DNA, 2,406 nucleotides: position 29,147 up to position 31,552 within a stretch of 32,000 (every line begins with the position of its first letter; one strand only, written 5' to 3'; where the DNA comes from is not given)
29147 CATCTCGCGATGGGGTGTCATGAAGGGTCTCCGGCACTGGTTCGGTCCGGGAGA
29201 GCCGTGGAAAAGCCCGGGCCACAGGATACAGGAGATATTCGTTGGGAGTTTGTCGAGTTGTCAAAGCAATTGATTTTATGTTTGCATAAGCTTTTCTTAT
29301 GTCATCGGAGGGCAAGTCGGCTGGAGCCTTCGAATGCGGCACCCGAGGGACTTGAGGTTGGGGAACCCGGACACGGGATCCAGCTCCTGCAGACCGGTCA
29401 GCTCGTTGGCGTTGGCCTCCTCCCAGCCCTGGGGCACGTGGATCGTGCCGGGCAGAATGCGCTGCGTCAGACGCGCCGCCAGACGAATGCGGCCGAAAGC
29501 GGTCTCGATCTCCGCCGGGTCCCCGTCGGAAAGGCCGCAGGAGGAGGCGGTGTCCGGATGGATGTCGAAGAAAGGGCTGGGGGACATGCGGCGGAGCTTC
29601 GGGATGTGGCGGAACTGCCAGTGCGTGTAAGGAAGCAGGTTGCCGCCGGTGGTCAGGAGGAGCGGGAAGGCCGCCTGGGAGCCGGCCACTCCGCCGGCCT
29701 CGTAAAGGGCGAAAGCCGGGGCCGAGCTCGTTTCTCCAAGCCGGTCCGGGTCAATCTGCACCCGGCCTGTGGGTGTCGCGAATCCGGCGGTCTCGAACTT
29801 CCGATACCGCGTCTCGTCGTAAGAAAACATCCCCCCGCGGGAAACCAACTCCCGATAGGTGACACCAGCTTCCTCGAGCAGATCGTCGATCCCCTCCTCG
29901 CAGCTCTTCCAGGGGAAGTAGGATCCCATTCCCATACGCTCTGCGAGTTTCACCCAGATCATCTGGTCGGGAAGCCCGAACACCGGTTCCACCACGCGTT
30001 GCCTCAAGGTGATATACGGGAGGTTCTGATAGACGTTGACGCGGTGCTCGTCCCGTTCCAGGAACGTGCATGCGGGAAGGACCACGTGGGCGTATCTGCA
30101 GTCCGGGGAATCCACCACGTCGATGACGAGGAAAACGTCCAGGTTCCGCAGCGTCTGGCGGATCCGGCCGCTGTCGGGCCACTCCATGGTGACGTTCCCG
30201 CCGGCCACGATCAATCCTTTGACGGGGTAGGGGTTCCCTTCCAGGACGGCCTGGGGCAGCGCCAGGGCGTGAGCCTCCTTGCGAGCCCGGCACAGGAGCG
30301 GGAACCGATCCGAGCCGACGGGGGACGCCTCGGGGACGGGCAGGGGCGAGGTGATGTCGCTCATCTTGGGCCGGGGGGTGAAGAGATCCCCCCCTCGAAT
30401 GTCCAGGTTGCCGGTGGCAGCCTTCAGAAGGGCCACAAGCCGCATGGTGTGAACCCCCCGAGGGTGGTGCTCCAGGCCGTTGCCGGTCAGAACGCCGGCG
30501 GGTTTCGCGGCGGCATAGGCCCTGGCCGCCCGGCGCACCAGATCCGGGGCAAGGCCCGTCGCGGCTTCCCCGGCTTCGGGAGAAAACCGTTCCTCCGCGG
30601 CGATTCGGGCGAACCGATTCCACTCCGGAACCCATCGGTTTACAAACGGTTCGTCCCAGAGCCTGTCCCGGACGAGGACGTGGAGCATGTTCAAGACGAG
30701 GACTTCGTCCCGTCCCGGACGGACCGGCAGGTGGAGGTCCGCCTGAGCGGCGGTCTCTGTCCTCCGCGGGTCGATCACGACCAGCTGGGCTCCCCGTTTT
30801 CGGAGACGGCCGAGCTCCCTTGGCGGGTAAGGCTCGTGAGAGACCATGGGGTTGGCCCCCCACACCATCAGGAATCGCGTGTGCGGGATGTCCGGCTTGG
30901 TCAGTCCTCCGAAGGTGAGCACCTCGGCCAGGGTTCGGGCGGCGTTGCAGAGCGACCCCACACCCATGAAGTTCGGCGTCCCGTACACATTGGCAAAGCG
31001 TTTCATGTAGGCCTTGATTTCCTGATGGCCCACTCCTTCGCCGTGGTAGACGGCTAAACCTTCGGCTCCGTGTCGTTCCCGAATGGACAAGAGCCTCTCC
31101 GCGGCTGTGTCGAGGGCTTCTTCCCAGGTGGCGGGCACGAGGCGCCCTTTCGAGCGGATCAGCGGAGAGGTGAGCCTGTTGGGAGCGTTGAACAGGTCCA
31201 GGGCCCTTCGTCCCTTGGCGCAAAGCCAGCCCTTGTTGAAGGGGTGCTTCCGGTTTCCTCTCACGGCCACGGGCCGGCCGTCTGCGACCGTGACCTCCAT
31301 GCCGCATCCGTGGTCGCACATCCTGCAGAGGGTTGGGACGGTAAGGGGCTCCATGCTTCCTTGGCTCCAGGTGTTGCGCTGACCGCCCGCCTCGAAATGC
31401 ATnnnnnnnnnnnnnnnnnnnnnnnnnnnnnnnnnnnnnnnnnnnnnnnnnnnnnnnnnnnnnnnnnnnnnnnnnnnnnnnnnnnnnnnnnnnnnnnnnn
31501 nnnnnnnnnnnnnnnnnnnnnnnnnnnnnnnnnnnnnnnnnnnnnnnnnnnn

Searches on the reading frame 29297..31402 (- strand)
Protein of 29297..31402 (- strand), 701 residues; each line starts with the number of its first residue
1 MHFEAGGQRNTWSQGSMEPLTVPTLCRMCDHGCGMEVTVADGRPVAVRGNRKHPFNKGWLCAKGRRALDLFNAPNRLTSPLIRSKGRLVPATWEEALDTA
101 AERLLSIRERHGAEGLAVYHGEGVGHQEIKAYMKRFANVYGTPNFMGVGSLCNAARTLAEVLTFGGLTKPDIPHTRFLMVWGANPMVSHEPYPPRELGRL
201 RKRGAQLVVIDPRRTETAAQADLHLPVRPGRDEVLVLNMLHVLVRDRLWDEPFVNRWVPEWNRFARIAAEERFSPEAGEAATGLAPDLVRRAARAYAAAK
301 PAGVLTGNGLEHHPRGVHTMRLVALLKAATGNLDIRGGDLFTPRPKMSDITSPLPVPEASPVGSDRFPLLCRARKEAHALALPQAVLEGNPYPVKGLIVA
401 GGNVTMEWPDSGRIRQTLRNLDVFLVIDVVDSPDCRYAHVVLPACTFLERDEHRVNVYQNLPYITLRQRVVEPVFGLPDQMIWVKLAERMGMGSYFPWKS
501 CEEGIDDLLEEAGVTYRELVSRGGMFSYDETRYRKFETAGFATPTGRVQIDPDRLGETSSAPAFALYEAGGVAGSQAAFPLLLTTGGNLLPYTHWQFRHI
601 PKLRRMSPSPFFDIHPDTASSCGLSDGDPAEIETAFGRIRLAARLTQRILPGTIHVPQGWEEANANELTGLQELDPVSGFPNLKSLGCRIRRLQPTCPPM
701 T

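Call 25: search_protein_families(library=pfam, max_evalue=0.01, proteins=[window:29297-31402:-])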
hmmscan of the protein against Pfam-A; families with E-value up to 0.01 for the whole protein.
window:29297-31402:- (701 aa): 3 families
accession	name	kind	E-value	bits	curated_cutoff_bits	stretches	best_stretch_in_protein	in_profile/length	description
PF00384.28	Molybdopterin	-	1.8e-42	146.1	24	1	76-476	1-339/353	Molybdopterin oxidoreductase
PF01568.27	Molydop_binding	-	1.6e-20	73.6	26.8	1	583-685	3-108/110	Molydopterin dinucleotide binding domain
PF04879.21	Molybdop_Fe4S4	-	2.1e-16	60.1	22.7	1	21-71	3-53/55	Molybdopterin oxidoreductase Fe4S4 domain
